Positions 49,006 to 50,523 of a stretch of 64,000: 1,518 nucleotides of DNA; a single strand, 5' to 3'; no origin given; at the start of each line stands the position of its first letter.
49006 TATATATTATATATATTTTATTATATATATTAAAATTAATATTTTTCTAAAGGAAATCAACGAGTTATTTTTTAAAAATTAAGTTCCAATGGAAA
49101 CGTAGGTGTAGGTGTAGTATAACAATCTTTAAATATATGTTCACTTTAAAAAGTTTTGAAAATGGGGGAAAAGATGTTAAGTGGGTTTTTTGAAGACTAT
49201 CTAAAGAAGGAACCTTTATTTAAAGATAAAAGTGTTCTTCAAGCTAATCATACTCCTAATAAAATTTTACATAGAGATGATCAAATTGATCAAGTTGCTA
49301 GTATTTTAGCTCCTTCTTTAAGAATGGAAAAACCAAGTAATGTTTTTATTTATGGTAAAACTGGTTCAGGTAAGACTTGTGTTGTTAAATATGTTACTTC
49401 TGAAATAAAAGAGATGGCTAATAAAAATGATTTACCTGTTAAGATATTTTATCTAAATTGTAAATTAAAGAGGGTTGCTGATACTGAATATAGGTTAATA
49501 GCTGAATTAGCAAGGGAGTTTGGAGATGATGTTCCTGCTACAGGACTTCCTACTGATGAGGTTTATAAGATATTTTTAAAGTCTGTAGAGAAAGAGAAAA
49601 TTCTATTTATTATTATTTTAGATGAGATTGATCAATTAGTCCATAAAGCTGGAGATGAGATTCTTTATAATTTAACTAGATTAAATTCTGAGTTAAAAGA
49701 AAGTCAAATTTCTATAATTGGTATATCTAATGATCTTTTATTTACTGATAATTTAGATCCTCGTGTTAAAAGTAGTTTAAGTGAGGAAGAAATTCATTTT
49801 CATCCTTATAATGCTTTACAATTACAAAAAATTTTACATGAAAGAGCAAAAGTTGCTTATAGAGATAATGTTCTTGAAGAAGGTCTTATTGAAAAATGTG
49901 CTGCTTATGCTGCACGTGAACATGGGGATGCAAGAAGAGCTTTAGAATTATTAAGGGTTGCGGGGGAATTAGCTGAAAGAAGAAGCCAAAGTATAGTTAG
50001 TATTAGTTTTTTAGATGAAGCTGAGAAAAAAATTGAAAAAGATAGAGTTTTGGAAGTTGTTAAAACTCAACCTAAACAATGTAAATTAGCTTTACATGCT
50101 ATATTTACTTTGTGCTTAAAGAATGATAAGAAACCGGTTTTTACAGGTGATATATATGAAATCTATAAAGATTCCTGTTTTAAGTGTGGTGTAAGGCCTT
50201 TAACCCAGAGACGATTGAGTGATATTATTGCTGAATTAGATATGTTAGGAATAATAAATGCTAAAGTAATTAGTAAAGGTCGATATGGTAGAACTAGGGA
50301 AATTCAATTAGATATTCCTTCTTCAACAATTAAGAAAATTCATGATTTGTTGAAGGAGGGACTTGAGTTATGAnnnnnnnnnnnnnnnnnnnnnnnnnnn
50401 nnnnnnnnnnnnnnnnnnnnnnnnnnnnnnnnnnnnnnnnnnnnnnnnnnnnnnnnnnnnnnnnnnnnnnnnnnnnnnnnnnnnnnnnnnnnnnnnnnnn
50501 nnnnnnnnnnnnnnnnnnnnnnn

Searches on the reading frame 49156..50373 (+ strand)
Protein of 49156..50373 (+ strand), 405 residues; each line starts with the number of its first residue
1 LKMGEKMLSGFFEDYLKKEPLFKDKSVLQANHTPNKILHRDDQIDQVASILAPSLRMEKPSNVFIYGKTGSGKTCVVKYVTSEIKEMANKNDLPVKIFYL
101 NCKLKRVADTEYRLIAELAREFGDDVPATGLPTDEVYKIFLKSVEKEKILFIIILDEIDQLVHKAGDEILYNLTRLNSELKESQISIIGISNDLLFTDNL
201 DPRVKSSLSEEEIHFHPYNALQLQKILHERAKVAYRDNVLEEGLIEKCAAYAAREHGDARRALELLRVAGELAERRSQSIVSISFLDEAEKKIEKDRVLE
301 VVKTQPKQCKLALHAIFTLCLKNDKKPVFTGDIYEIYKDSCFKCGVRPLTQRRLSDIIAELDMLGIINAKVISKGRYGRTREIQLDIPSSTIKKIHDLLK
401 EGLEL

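Call 6: search_protein_families(library=pfam, proteins=[window:49156-50373:+])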
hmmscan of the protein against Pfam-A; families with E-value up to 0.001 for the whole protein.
window:49156-50373:+ (405 aa): 12 families
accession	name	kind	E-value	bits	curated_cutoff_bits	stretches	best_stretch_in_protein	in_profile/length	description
PF09079.17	Cdc6_C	-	2.2e-27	95.3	25.1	1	300-394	1-95/96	CDC6, C terminal winged helix domain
PF22703.2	Cdc6_lid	-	6.8e-21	74.4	27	1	225-290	2-67/68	Cdc6 AAA+ ATPase-type lid domain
PF13401.12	AAA_22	-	1.4e-09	38.8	27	1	60-188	5-121/130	AAA domain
PF01637.24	ATPase_2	-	4.8e-08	33.5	33.2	1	55-198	15-162/225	ATPase domain predominantly from Archaea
PF00004.35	AAA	-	5e-08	33.9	21.2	1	64-214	2-128/131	ATPase family associated with various cellular activities (AAA)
PF13191.12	AAA_16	-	7.2e-08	33.5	32.6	1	38-176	3-158/167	AAA ATPase domain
PF22606.2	Cdc6-ORC-like_ATPase_lid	-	1.3e-06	28.7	27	1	218-274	1-57/60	Cdc6/ORC-like, ATPase lid domain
PF05729.18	NACHT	-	4.4e-05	23.8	26.7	1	63-167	3-99/167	NACHT domain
PF05621.17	TniB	-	6.1e-05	23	22.4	1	55-190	30-160/189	Bacterial TniB protein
PF24883.2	NPHP3_N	-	8e-05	23.3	24.8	0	60-105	22-63/164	Nephrocystin 3, N-terminal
PF00270.35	DEAD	-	0.00029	21.1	26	0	59-78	13-32/167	DEAD/DEAH box helicase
PF07693.20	KAP_NTPase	-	0.00034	20.4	20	0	41-190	2-156/293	KAP family P-loop domain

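Call 9: find_homologous_proteins(query=window:49156-50373:+)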
Query window:49156-50373:+ (405 aa): 8000 proteins with E <= 0.001 among 8000 candidates; the best 120 are listed.
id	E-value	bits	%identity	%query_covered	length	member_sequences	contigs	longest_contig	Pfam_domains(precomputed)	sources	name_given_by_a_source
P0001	1.4e-257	872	100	99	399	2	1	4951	PF22703.3,PF22606.3,PF00004.36,PF13401.13,PF01637.25,PF09079.18,PF13191.13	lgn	-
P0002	2.0e-188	644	72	100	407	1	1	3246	PF22703.3,PF22606.3,PF00004.36,PF13401.13,PF01637.25,PF05621.18,PF09079.18,PF13191.13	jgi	-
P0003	6.5e-188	643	70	100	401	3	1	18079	PF22703.3,PF22606.3,PF00004.36,PF13401.13,PF01637.25,PF09079.18,PF13191.13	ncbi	-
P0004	9.6e-188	642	73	98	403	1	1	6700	PF22703.3,PF22606.3,PF00004.36,PF13401.13,PF05621.18,PF09079.18,PF13191.13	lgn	-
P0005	4.3e-186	637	68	100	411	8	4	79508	PF22703.3,PF22606.3,PF00004.36,PF13401.13,PF01637.25,PF09079.18,PF13191.13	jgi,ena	-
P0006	2.8e-185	634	71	98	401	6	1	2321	PF22703.3,PF22606.3,PF00004.36,PF13401.13,PF01637.25,PF05621.18,PF09079.18,PF13191.13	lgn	-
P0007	4.4e-185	633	69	100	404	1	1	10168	PF22703.3,PF22606.3,PF00004.36,PF13401.13,PF01637.25,PF09079.18,PF13191.13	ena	-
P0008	5.4e-185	633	71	99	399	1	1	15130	PF22703.3,PF22606.3,PF00004.36,PF13401.13,PF01637.25,PF09079.18,PF13191.13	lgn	-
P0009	7.0e-185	633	70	99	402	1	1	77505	PF22703.3,PF05729.19,PF22606.3,PF00004.36,PF13401.13,PF01637.25,PF05621.18,PF09079.18,PF13191.13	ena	-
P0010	1.3e-184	632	69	100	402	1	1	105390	PF22703.3,PF22606.3,PF00004.36,PF13401.13,PF01637.25,PF09079.18,PF13191.13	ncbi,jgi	ncbi:MAG: ORC1-type DNA replication protein [Candidatus Woesearchaeota archaeon]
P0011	3.1e-184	630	69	98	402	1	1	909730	PF22703.3,PF05729.19,PF22606.3,PF00004.36,PF13401.13,PF01637.25,PF05621.18,PF09079.18,PF13191.13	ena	-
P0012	1.1e-183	629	68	100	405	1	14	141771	PF22703.3,PF22606.3,PF00004.36,PF13401.13,PF01637.25,PF05621.18,PF09079.18,PF13191.13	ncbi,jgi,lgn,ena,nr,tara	ncbi:MAG: ORC1-type DNA replication protein [Candidatus Nanoarchaeia archaeon]|jgi:cell division con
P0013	1.9e-183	628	70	98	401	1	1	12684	PF22703.3,PF22606.3,PF00004.36,PF13401.13,PF01637.25,PF05621.18,PF09079.18,PF13191.13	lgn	-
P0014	2.3e-183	628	70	98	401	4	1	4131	PF00270.36,PF22703.3,PF05729.19,PF00004.36,PF13401.13,PF01637.25,PF05621.18,PF09079.18,PF13191.13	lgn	-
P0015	2.5e-183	627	69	98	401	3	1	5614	PF22703.3,PF00004.36,PF13401.13,PF01637.25,PF05621.18,PF09079.18,PF13191.13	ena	-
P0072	1.3e-177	609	67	100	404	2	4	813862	PF22703.3,PF05729.19,PF00004.36,PF13401.13,PF01637.25,PF05621.18,PF09079.18,PF13191.13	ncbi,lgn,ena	-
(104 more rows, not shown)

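Call 12: find_related_loci(query=A1, collection=genome_contigs, flank=6000)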
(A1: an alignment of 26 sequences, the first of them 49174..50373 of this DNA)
Query A1 (399 aa) in genome_contigs; peptide patterns used: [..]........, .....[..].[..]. (x = any residue, [..] = any of these).
599 stretches matched a pattern (row limit reached: there are more); 572 encode a relative of the query (tblastn E <= 1e-3); the best 80 are kept; 80 distinct loci.
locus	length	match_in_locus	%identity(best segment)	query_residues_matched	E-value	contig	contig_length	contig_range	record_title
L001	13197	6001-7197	69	2-399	0e+0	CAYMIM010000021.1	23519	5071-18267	MAG TPA_asm: Candidatus Woesearchaeota archaeon isolate binchicken_co203_642 genome assembly, contig: k141_1408806, whol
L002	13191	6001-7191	68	2-399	0e+0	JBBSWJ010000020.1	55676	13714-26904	MAG: Nanoarchaeota archaeon isolate H51-bin140_1 H51_bin140_1_000000000020, whole genome shotgun sequence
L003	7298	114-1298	69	2-397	0e+0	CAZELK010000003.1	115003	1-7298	MAG TPA_asm: Candidatus Woesearchaeota archaeon isolate binchicken_co251_306 genome assembly, contig: NODE_260_length_11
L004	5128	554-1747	70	2-399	0e+0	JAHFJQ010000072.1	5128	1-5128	MAG: archaeon isolate nzgw39 NODE_64979_length_5129_cov_2.639177, whole genome shotgun sequence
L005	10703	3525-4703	69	2-396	0e+0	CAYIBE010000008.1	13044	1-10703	MAG TPA_asm: Candidatus Woesearchaeota archaeon isolate ERP119705_co1_791 genome assembly, contig: NODE_6123_length_1304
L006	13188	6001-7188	67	2-399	0e+0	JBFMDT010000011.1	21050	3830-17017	MAG: Nanoarchaeota archaeon isolate MAG226 MAG226_12, whole genome shotgun sequence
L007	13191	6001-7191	67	2-399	8e-180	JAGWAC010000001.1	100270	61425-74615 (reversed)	Candidatus Woesearchaeota archaeon isolate RIFCSPHIGHO2_02_FULL_29_19 rifcsphigho2_02_scaffold_394, whole genome shotgun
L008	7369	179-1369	68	2-399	8e-180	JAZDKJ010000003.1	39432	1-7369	MAG: Candidatus Woesearchaeota archaeon isolate MEGAHIT-group-0.53 k141_6522625, whole genome shotgun sequence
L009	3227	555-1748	67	2-399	0e+0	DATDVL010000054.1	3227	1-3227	MAG TPA_asm: Candidatus Nanoarchaeia archaeon isolate SMAG_U8083 k141_198843, whole genome shotgun sequence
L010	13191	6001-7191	67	2-399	3e-178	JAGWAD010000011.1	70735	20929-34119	Candidatus Woesearchaeota archaeon isolate RIFCSPLOWO2_01_FULL_28_39 rifcsplowo2_01_scaffold_1555, whole genome shotgun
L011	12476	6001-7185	67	2-397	4e-178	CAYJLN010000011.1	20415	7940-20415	MAG TPA_asm: Candidatus Woesearchaeota archaeon isolate ERP125453_co1_106 genome assembly, contig: NODE_2546_length_2041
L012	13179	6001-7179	64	2-397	2e-177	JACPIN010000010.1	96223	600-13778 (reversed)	MAG: Candidatus Woesearchaeota archaeon isolate NC_groundwater_441_Ag_B-0.1um_35_15 GD18-4_B1_scaffold_626726, whole gen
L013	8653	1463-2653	65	2-399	2e-177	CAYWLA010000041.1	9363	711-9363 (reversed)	MAG TPA_asm: uncultured Methanosarcinales archaeon isolate SRP178699_co1_467 genome assembly, contig: NODE_10243_length_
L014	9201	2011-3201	65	2-399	1e-177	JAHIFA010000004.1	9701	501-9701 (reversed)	MAG: Nanoarchaeota archaeon isolate KR11_0.1_MetaG.mb.55 KR11_0.1_MetaG.mb.55_k141_19809, whole genome shotgun sequence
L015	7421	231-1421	65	2-399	3e-177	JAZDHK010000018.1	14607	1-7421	MAG: archaeon isolate MEGAHIT-group-0.318 k141_8829066, whole genome shotgun sequence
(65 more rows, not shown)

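Call 42: search_protein_families(library=ncbifam, proteins=[window:49174-50373:+], max_evalue=0.01)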
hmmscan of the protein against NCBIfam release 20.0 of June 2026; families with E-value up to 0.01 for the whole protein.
window:49174-50373:+ (399 aa): 10 families
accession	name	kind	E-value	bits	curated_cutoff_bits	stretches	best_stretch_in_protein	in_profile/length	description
NF001625.0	PRK00411.1-3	equivalog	1.4e-156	521.4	501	1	2-389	7-392/415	ORC1-type DNA replication protein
TIGR02928.1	TIGR02928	subfamily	8.1e-128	426.3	181.3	1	15-379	1-366/366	orc1/cdc6 family replication initiation protein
NF001624.0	PRK00411.1-2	subfamily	1.3e-62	211.8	354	1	12-389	10-371/374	ORC1-type DNA replication protein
NF001623.0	PRK00411.1-1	equivalog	1.4e-60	205.2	311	1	6-385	8-393/411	ORC1-type DNA replication protein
NF001626.0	PRK00411.1-5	equivalog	4.9e-44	150.6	417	1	12-385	13-369/374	ORC1-type DNA replication protein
NF047389.1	ATPase_Sll1717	subfamily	0.00011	21.5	75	0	53-155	28-142/454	P-loop ATPase, Sll1717 family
NF000355.4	ribo_prot_ABC_F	equivalog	0.00042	19.3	380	1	23-101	308-388/499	ribosomal protection-like ABC-F family protein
TIGR01618.1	phage_P_loop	hypoth_equivalog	0.0017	18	138.75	1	53-75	11-33/220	phage nucleotide-binding protein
NF003229.0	PRK04195.1-5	equivalog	0.0031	16.3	280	0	55-79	45-69/413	replication factor C large subunit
NF000868.0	PRK00080.1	equivalog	0.0032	16.4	282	0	44-80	41-77/330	Holliday junction branch migration DNA helicase RuvB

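Call 46: find_encoding_contigs(protein=P0011, flank=10000, max_places=2)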
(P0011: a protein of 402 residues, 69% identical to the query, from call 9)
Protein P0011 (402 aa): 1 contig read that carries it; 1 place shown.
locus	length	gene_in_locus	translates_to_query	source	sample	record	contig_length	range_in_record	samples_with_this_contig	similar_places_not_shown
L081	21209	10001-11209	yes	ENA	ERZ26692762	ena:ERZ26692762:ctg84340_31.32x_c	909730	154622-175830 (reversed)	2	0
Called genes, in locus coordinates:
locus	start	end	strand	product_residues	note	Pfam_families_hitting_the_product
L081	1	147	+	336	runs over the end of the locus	-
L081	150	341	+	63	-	-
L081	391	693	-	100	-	-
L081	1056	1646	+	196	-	PF02777:Sod_Fe_C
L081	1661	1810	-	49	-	-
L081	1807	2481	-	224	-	-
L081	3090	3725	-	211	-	-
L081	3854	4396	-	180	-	-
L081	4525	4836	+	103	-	-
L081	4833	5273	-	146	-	-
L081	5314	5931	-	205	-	PF00702:Hydrolase, PF12710:HAD (weak), PF13419:HAD_2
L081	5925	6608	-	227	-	PF03575:Peptidase_S51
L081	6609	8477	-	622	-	PF00493:MCM (faint), PF01078:Mg_chelatase (weak), PF20030:bpMoxR (faint), PF13401:AAA_22 (faint), PF00158:Sigma54_activat, PF20436:LonB_AAA-LID (weak), PF05362:Lon_C, PF13541:ChlI, +3 more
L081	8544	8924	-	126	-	PF07883:Cupin_2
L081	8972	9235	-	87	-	PF05239:PRC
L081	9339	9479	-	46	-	-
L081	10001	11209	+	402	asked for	PF01637:ATPase_2 (weak), PF05621:TniB (weak), PF13191:AAA_16 (weak), PF00004:AAA (weak), PF05729:NACHT (weak), PF13401:AAA_22, PF22703:Cdc6_lid, PF09079:WHD_Cdc6, +1 more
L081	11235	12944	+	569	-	PF04042:DNA_pol_E_B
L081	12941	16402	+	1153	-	PF03833:PolC_DP2_N, PF24844:PolC_DP2_central, PF24846:PolC_DP2_cat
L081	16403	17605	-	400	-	PF01970:TctA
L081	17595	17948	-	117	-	PF01336:tRNA_anti-codon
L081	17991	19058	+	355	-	PF00579:tRNA-synt_1b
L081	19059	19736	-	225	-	-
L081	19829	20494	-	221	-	PF02732:ERCC4, PF12826:HHH_2, PF14520:HHH_5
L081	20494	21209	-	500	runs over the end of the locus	PF00270:DEAD, PF04851:ResIII, PF18766:SWI2_SNF2, PF21210:RNA_helicase_helical, PF00271:Helicase_C, PF16203:ERCC3_RAD25_C (weak)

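Call 47: find_encoding_contigs(protein=P0072, flank=10000, max_places=2)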
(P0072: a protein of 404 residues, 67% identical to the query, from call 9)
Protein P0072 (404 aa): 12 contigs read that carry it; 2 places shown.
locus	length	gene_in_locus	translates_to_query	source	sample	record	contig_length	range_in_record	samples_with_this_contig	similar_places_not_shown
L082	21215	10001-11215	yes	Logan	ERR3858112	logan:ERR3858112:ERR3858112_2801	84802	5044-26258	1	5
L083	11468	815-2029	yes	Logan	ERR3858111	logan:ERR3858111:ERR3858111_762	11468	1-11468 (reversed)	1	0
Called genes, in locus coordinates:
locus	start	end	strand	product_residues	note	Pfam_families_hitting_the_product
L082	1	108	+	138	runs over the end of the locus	PF01592:NifU_N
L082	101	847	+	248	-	PF00005:ABC_tran, PF02463:SMC_N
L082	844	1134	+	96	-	PF01883:FeS_assembly_P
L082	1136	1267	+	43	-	-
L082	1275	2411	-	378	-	-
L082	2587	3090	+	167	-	PF00072:Response_reg (faint)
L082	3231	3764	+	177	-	-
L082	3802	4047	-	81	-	-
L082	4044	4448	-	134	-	-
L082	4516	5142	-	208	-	-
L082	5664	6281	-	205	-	-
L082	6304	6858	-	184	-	-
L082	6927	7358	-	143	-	-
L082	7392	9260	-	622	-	PF00493:MCM (faint), PF01078:Mg_chelatase (weak), PF05496:RuvB_N (faint), PF14532:Sigma54_activ_2 (faint), PF00158:Sigma54_activat, PF20436:LonB_AAA-LID (weak), PF05362:Lon_C, PF13541:ChlI, +2 more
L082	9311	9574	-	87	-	PF05239:PRC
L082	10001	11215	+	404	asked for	PF01637:ATPase_2, PF05621:TniB (weak), PF13191:AAA_16, PF00004:AAA, PF05729:NACHT, PF13401:AAA_22, PF22703:Cdc6_lid, PF09079:WHD_Cdc6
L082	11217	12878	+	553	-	PF01336:tRNA_anti-codon (faint), PF00149:Metallophos, PF04042:DNA_pol_E_B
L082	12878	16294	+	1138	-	PF03833:PolC_DP2_N, PF24844:PolC_DP2_central, PF24846:PolC_DP2_cat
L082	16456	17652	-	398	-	PF01970:TctA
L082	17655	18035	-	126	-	PF01336:tRNA_anti-codon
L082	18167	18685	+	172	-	PF02834:LigT_PEase, PF13563:2_5_RNA_ligase2, PF02834:LigT_PEase (weak)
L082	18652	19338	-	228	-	PF02732:ERCC4, PF12826:HHH_2 (weak), PF14520:HHH_5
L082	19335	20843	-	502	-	PF00270:DEAD, PF02562:PhoH (faint), PF04851:ResIII, PF18766:SWI2_SNF2 (weak), PF21210:RNA_helicase_helical, PF00271:Helicase_C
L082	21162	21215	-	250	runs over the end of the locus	-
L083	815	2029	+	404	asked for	PF01637:ATPase_2, PF05621:TniB (weak), PF13191:AAA_16, PF00004:AAA, PF05729:NACHT, PF13401:AAA_22, PF22703:Cdc6_lid, PF09079:WHD_Cdc6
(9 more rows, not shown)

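Call 51: search_solved_structures(query=window:49174-50373:+, show_alignments=2)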
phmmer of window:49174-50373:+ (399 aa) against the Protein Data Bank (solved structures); distinct sequences matched with E-value up to 0.001: 23.
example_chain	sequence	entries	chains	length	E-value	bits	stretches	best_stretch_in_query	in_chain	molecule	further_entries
2qby_A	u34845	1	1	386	7.6e-103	347.7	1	15-386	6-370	Cell division control protein 6 homolog 1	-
2v1u_A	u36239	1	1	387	1.3e-95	323.9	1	14-383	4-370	CELL DIVISION CONTROL PROTEIN 6 HOMOLOG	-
2qby_B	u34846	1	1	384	3.1e-46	161.4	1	34-379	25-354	Cell division control protein 6 homolog 3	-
8rwv_F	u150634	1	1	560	1.2e-24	90.3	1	24-281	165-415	Cell division control protein 6 homolog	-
8s0e_G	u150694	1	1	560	1.2e-24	90.3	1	24-281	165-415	Cell division control protein 6 homolog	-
1w5s_A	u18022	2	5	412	5.9e-23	84.8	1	13-379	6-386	ORIGIN RECOGNITION COMPLEX SUBUNIT 2 ORC2 | ORC2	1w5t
1fnn_A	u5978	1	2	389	6.5e-22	81.3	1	17-388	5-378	CELL DIVISION CONTROL PROTEIN 6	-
7jgr_G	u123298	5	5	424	1.4e-17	67.1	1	21-272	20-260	Cell division control protein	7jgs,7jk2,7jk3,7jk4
5uj7_A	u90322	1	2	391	1.3e-14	57.3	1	23-381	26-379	Origin recognition complex subunit 1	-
7jpo_A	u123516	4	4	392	1.3e-14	57.3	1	23-381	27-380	Origin recognition complex subunit 1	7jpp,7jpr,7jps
5ujm_A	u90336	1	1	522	4e-14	55.7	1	23-381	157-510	Origin recognition complex subunit 1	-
4xgc_A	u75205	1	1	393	6.6e-14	55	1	20-315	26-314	Origin recognition complex subunit 1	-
7ctf_A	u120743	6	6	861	1.1e-13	54.3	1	23-380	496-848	Origin recognition complex subunit 1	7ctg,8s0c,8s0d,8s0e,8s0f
7jgr_A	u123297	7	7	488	1.2e-13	54.1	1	20-315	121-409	Origin recognition complex subunit 1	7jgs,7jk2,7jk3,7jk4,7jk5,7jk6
8rwv_A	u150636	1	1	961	1.3e-13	54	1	23-380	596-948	Origin recognition complex subunit 1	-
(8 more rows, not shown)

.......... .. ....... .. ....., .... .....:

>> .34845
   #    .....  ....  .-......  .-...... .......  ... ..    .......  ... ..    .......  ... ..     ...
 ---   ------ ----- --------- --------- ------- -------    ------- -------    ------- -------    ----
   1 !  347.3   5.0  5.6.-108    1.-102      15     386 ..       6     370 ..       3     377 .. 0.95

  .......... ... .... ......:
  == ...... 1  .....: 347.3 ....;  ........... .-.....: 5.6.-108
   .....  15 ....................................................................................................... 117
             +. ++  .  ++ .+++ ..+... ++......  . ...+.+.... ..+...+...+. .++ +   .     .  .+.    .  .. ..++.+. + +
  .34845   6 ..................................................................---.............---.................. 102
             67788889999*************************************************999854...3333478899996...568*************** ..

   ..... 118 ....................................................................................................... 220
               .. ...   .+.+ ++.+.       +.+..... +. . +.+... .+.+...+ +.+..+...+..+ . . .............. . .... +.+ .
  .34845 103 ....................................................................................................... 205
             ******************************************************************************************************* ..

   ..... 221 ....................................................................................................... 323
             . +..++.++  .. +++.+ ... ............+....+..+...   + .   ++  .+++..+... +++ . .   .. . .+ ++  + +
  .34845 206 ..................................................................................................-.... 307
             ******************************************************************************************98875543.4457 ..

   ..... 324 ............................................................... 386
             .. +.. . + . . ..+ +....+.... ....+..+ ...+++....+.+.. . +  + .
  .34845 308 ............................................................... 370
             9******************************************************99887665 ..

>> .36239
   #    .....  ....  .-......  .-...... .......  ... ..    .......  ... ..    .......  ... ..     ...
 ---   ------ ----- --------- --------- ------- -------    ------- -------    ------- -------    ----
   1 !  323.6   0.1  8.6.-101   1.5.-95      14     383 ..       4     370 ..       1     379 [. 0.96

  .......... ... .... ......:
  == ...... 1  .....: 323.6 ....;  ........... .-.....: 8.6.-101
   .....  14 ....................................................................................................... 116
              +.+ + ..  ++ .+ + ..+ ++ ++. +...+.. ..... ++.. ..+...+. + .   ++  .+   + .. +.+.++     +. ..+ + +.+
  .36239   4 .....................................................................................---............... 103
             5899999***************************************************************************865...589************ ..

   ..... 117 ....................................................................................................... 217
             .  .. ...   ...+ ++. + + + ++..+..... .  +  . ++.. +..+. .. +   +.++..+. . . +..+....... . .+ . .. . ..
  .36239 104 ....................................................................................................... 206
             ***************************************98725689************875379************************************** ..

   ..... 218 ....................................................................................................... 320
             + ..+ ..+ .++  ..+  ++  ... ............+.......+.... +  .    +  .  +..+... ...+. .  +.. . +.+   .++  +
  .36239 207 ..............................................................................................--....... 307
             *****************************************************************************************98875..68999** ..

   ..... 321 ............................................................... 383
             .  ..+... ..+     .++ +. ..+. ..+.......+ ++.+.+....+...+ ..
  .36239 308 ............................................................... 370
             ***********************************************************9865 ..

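Call 57: find_related_loci(query=A1, collection=metagenome_contigs, flank=10000)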
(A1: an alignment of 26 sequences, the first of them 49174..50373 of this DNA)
Query A1 (399 aa) in metagenome_contigs; peptide patterns used: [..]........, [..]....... (x = any residue, [..] = any of these).
600 stretches matched a pattern (row limit reached: there are more); 543 encode a relative of the query (tblastn E <= 1e-3); the best 80 are kept; 80 distinct loci.
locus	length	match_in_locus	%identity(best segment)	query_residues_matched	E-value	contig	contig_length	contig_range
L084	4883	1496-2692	69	2-399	0e+0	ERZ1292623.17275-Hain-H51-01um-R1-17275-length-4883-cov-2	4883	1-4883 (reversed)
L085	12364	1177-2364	68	2-399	0e+0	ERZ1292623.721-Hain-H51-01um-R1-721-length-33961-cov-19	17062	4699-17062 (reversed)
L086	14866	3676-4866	68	2-399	0e+0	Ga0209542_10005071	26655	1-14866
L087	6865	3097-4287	67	2-399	0e+0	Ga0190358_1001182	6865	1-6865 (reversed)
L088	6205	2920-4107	69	2-397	0e+0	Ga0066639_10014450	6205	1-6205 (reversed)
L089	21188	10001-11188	68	2-399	0e+0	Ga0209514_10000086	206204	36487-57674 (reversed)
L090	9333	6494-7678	68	2-397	0e+0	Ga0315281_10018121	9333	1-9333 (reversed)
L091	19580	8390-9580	66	2-399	8e-180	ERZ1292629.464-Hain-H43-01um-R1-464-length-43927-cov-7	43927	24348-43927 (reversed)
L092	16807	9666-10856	66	2-399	4e-179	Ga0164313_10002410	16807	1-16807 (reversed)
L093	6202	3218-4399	67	5-399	1e-180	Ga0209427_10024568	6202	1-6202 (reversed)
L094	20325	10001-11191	66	2-399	9e-179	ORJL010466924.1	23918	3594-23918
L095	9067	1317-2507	66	2-399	4e-178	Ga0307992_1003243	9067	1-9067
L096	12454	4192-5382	65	2-399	2e-177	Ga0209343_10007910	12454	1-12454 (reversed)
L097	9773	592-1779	65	2-399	4e-177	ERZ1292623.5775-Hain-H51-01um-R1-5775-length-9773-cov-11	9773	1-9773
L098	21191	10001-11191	64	2-399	2e-174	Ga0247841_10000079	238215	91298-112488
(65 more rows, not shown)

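Call 60: find_encoding_contigs(protein=P0001, flank=10000, max_places=4)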
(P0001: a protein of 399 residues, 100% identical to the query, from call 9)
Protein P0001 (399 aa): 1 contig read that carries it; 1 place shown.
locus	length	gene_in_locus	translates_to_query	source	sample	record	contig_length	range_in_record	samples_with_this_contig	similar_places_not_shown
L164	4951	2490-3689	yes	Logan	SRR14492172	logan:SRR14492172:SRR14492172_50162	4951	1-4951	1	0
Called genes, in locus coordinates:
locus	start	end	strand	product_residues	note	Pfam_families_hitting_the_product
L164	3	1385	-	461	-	?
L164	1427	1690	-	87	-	PF05239:PRC (weak)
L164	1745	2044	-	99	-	-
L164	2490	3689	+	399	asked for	PF01637:ATPase_2, PF13191:AAA_16 (weak), PF13401:AAA_22, PF00004:AAA, PF22606:Cdc6-ORC-like_ATPase_lid (weak), PF22703:Cdc6_lid, PF09079:WHD_Cdc6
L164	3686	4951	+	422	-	?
